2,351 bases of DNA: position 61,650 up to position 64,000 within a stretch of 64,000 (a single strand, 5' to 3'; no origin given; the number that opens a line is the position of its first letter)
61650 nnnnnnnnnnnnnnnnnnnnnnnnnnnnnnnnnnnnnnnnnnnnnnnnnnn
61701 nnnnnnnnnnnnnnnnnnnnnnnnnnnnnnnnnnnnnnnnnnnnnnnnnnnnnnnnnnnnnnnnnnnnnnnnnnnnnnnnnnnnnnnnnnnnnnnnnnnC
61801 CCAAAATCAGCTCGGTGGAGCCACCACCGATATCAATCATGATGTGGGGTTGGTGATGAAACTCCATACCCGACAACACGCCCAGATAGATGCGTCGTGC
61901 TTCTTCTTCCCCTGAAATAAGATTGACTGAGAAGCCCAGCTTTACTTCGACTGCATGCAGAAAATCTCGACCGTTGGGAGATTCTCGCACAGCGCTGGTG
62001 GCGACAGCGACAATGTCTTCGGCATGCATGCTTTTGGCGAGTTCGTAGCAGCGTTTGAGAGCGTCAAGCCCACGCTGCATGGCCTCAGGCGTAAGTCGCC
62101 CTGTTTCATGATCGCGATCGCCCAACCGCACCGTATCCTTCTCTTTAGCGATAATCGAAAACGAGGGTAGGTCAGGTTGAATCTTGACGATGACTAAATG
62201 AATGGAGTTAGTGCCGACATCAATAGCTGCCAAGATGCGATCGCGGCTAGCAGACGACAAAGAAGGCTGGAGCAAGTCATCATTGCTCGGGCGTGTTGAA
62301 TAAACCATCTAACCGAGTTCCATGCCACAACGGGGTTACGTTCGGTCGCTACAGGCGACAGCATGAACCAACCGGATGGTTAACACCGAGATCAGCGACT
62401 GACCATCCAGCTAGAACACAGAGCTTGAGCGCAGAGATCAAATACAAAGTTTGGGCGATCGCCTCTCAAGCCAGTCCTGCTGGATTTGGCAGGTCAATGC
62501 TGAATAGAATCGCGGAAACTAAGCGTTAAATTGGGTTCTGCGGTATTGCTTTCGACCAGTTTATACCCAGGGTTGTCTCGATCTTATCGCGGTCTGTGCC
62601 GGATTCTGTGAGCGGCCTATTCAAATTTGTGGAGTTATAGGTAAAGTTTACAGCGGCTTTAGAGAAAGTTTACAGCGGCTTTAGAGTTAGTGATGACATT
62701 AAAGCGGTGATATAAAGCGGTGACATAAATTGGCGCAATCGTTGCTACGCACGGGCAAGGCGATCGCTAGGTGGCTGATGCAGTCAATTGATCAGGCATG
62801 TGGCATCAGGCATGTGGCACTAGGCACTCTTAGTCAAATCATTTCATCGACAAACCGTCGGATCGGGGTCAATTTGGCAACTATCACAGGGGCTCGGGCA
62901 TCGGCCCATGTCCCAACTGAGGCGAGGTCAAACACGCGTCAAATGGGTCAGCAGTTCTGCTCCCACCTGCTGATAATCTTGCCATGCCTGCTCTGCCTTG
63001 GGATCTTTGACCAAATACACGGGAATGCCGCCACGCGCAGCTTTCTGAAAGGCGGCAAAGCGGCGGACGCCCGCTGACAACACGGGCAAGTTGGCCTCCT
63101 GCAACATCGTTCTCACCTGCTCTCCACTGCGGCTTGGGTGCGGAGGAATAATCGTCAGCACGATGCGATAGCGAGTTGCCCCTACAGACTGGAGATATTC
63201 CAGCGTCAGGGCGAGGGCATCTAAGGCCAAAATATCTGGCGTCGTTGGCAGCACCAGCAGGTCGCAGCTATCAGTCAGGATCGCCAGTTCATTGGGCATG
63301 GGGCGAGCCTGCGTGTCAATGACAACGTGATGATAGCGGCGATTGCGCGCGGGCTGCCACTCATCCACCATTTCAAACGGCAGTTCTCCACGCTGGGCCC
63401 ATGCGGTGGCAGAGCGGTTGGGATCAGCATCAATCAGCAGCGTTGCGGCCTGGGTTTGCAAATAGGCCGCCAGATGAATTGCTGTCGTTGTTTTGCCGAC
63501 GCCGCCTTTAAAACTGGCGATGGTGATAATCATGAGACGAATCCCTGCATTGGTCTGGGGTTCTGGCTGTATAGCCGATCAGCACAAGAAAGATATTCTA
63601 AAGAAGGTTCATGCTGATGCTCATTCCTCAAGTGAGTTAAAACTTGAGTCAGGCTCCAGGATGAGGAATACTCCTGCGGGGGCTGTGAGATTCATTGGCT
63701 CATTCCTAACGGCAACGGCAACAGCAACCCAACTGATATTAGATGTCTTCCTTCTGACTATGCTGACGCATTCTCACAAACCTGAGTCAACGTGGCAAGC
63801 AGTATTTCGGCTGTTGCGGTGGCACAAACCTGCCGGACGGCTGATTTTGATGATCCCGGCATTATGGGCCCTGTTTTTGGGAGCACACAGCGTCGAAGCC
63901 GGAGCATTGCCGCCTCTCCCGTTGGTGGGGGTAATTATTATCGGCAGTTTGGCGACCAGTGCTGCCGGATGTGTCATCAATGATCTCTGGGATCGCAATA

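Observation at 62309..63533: Orphan small ParA-like ATPase followed by clustered direct repeats: candidate centromere or positioning locus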

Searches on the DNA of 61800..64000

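Call 7: search_rna_families(source=window, start=61800, end=64000, threshold=evalue, max_evalue=1, show_alignments=2)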
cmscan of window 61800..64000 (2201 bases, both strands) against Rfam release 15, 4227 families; matches with E-value up to 1: 1.
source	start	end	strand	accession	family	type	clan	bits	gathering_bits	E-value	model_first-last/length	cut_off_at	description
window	62365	62422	-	RF04336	Plastid-petD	Intron;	-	19.5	65.5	0.73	1-47/47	no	Plastid-petD group II-D5 intron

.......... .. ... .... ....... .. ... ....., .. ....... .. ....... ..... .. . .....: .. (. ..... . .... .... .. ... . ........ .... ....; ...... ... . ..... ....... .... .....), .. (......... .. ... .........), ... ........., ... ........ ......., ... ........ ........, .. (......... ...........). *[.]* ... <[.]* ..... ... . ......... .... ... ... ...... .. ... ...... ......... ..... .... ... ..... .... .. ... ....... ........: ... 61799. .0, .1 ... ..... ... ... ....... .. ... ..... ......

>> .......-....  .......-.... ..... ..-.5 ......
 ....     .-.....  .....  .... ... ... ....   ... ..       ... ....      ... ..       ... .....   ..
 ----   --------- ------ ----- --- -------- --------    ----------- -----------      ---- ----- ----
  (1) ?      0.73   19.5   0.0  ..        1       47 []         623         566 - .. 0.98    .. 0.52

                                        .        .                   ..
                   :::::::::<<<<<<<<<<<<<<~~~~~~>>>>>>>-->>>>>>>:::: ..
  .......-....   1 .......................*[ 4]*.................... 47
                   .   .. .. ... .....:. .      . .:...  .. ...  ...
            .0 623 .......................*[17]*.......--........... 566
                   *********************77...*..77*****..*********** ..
